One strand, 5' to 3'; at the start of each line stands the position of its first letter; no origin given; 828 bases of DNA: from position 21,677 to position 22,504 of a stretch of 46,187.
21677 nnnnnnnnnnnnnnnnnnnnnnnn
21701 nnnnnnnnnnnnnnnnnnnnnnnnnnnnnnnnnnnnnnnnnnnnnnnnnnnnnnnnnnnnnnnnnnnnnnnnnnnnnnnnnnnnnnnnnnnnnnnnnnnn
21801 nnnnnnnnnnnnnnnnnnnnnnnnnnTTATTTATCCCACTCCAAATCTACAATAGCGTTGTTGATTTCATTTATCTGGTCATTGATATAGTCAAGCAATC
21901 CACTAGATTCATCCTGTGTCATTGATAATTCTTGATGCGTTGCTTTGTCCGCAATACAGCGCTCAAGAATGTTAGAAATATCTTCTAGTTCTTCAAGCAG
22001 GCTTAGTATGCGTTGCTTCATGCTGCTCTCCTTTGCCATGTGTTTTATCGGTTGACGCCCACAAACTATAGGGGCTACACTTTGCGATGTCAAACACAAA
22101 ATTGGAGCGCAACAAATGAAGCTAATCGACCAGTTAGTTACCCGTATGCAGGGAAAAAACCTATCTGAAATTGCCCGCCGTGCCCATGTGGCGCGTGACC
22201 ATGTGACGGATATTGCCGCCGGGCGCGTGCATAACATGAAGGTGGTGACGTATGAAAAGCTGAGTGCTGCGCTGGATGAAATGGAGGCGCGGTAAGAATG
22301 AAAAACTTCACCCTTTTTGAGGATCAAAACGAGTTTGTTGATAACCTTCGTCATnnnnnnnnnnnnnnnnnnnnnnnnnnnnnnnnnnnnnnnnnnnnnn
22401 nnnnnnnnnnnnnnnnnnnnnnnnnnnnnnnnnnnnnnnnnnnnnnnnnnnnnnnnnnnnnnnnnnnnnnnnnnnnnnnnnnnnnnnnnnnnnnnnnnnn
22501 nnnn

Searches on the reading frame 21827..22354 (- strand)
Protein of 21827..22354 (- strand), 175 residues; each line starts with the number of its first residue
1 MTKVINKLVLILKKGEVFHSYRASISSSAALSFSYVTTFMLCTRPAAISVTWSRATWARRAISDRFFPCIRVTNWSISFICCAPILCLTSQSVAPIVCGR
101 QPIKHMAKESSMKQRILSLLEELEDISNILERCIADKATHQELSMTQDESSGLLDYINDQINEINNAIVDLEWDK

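Call 21: search_protein_families(library=phrogs, proteins=[window:21827-22354:-], max_evalue=0.001)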
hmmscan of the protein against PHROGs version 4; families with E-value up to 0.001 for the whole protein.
window:21827-22354:- (175 aa): 0 families

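Call 32: search_protein_families(library=pfam, proteins=[window:21827-22354:-], max_evalue=0.01)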
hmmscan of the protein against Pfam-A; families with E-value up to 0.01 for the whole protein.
window:21827-22354:- (175 aa): 1 family
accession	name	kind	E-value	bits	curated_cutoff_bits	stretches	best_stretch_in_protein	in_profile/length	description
PF23203.1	KIF21A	-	0.00011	22.4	28.5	1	91-172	17-103/161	KIF21A-like domain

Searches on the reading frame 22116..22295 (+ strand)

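Call 21: search_protein_families(library=phrogs, proteins=[window:22116-22295:+], max_evalue=0.001)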
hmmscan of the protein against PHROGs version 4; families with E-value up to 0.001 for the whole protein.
window:22116-22295:+ (59 aa): 1 family
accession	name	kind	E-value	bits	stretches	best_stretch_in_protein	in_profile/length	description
phrog_18104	-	transcription regulation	0.00017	22.4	1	5-56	5-55/57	transcriptional regulator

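Call 32: search_protein_families(library=pfam, proteins=[window:22116-22295:+], max_evalue=0.01)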
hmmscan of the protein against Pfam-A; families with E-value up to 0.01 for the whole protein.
window:22116-22295:+ (59 aa): 0 families
